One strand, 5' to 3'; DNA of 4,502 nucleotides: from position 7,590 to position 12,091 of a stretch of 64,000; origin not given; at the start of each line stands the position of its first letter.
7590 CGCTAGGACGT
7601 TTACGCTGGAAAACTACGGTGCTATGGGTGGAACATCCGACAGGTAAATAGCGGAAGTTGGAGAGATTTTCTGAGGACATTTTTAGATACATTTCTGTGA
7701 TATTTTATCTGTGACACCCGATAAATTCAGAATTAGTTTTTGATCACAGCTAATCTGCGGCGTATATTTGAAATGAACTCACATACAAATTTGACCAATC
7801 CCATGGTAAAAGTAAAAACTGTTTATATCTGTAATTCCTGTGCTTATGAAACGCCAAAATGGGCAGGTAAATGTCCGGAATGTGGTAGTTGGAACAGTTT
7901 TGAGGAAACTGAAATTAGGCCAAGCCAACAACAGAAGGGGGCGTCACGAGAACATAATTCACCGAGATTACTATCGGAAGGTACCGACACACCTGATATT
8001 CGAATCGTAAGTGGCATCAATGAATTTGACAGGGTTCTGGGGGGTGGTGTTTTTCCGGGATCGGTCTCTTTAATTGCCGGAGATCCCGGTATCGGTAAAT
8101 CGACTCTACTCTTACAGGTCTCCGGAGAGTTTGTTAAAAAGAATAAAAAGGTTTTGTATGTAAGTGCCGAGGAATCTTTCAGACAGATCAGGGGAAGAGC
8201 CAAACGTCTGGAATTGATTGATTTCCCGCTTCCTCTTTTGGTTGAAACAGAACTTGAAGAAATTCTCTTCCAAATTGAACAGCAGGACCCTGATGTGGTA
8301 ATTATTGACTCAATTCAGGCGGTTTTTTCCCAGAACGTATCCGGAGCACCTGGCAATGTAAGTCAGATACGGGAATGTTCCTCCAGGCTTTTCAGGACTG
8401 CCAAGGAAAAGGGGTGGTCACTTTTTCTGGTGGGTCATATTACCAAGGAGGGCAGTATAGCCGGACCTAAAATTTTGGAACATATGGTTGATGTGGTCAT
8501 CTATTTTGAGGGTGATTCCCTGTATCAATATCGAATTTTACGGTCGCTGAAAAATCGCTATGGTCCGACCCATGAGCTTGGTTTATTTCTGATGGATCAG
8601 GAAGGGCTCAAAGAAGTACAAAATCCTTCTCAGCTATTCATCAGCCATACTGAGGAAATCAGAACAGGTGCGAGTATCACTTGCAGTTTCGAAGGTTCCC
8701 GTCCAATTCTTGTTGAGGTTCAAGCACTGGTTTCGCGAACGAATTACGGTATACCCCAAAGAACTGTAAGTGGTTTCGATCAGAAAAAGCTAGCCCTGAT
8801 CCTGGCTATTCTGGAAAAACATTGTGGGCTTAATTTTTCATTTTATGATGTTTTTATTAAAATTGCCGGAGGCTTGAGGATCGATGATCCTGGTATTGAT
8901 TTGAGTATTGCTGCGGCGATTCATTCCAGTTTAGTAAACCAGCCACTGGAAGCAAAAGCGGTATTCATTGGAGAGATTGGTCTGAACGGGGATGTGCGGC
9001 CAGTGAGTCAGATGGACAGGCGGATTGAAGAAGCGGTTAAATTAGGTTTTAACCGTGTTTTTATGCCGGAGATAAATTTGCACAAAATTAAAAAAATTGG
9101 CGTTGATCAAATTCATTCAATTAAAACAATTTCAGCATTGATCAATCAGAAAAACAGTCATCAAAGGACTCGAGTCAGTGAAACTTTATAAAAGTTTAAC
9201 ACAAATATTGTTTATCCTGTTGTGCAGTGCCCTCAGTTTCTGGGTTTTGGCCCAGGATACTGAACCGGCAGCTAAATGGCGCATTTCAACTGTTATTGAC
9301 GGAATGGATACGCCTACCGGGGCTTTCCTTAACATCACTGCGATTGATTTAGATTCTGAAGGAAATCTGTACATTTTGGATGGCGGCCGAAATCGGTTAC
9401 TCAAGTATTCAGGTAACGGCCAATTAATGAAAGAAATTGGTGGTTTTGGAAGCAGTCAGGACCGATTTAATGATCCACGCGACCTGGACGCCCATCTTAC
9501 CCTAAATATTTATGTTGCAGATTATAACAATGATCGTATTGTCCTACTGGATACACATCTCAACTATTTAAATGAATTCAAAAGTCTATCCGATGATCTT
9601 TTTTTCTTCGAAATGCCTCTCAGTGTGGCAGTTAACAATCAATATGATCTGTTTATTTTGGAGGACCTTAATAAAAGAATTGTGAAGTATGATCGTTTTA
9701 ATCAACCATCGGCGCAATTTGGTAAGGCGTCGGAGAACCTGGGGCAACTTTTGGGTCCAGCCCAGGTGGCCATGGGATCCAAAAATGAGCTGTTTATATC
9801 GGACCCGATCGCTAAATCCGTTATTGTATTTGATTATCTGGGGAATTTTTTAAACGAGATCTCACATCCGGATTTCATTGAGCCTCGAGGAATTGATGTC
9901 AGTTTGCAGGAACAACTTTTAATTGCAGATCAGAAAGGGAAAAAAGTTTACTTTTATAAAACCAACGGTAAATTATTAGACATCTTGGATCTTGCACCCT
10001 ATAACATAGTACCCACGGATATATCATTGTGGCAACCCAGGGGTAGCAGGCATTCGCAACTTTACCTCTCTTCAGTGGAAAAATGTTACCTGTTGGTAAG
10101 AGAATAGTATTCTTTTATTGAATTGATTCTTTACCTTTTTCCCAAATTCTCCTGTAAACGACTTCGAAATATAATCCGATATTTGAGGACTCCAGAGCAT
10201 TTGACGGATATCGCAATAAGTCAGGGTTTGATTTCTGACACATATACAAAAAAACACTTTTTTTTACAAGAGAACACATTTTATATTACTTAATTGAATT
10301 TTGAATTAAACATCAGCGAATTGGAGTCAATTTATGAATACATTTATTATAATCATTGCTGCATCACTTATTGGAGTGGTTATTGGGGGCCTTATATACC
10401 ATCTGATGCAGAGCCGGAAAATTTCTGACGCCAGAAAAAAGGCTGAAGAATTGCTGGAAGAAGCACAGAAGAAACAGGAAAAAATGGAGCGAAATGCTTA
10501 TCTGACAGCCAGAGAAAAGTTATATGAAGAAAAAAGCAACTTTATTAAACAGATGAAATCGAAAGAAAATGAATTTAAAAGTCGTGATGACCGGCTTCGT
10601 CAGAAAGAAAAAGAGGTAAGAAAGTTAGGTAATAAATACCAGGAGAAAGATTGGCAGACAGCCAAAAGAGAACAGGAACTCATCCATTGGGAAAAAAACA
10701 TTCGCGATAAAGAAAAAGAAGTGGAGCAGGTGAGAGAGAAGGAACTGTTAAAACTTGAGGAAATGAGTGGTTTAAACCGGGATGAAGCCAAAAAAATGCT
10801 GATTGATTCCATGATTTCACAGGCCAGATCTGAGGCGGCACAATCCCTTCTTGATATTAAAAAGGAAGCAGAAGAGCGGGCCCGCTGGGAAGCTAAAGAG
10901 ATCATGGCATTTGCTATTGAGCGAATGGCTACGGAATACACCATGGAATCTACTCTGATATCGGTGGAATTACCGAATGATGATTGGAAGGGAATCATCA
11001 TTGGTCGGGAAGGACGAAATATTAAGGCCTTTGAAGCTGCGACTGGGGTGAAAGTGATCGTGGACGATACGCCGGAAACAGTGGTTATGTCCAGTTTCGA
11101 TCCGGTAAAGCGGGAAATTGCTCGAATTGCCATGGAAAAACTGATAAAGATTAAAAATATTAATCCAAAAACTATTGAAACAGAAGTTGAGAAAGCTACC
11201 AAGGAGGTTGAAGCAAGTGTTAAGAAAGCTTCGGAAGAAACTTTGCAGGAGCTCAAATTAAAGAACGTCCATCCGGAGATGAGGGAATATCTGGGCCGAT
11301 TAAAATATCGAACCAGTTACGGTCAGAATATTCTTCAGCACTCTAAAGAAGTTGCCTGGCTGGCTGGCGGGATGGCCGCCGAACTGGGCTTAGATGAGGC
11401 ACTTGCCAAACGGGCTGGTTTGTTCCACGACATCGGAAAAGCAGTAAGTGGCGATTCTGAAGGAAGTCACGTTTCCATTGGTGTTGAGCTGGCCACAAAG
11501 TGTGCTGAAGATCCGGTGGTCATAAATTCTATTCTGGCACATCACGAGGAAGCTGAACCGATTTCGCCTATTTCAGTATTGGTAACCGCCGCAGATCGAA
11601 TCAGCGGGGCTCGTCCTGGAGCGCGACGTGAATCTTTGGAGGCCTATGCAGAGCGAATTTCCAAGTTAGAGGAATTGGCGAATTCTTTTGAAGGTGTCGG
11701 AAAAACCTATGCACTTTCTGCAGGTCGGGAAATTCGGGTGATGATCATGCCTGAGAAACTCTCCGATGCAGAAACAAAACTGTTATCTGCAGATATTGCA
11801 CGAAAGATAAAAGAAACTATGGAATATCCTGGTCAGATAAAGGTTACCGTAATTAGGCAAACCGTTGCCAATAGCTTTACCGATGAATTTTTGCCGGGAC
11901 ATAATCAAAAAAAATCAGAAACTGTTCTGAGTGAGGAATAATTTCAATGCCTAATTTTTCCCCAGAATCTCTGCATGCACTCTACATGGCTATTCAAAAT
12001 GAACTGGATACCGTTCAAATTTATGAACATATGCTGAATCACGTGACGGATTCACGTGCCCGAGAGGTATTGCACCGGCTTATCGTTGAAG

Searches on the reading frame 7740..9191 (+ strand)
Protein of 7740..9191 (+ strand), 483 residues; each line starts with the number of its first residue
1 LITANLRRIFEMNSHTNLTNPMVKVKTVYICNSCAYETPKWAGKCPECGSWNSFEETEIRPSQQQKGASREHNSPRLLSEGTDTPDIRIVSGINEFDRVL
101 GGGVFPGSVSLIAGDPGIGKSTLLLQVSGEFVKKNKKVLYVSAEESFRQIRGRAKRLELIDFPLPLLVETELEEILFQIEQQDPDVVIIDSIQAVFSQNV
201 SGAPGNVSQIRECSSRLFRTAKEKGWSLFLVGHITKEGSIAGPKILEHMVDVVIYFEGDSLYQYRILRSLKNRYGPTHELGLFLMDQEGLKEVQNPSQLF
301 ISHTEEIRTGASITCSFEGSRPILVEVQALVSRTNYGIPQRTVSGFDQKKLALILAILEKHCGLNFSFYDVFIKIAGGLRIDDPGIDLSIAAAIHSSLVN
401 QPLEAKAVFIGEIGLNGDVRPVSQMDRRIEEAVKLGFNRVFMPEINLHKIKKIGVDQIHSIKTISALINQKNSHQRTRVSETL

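Call 64: search_protein_families(library=pfam, proteins=[window:7740-9191:+], max_evalue=0.00001)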
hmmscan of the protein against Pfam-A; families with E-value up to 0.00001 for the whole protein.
window:7740-9191:+ (483 aa): 7 families
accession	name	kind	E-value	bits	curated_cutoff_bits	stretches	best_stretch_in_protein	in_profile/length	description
PF06745.19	ATPase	-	2.7e-16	60.1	26.6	1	91-158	3-71/231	KaiC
PF13481.12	AAA_25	-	1.8e-14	54.3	27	1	97-238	23-194/195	AAA domain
PF18073.7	Zn_ribbon_LapB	-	5.9e-12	45.5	25.7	1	29-56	1-28/28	Rubredoxin metal binding domain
PF13541.12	ChlI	-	3.4e-09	37.1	27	1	360-446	35-121/121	Subunit ChlI of Mg-chelatase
PF05362.19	Lon_C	-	2.5e-07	30.9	21.1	1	367-461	92-187/205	Lon protease (S16) C-terminal proteolytic domain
PF03796.21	DnaB_C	-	2.5e-07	30.8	27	0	90-153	3-66/255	DnaB-like helicase C terminal domain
PF13479.12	AAA_24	-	8.7e-06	26.1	27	0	111-197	6-78/195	AAA domain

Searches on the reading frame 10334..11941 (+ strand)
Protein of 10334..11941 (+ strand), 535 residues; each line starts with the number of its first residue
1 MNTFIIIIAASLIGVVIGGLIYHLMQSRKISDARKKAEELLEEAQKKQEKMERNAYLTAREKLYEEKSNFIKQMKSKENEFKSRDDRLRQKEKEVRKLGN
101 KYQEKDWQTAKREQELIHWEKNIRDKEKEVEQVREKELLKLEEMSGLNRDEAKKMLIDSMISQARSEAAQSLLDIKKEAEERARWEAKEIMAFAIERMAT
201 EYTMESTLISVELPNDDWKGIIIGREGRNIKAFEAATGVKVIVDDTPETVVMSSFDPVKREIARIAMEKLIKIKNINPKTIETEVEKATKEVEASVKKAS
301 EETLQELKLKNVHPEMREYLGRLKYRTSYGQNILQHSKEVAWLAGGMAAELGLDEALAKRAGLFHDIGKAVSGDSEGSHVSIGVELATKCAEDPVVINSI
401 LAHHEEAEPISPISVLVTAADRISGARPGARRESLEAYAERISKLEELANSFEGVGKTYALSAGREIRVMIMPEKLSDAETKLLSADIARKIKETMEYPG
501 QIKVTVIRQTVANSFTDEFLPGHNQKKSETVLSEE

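Call 64: search_protein_families(library=pfam, proteins=[window:10334-11941:+], max_evalue=0.00001)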
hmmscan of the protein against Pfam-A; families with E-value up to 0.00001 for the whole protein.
window:10334-11941:+ (535 aa): 3 families
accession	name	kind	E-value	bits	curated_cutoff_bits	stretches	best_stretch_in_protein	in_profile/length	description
PF12072.13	RNase_Y_N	-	1.7e-36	126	32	1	4-202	3-201/201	RNase Y N-terminal region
PF01966.28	HD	-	1.7e-19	70.7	22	1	334-424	2-114/116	HD domain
PF00013.35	KH_1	-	7.6e-07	29.2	21.5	1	211-266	4-63/66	KH domain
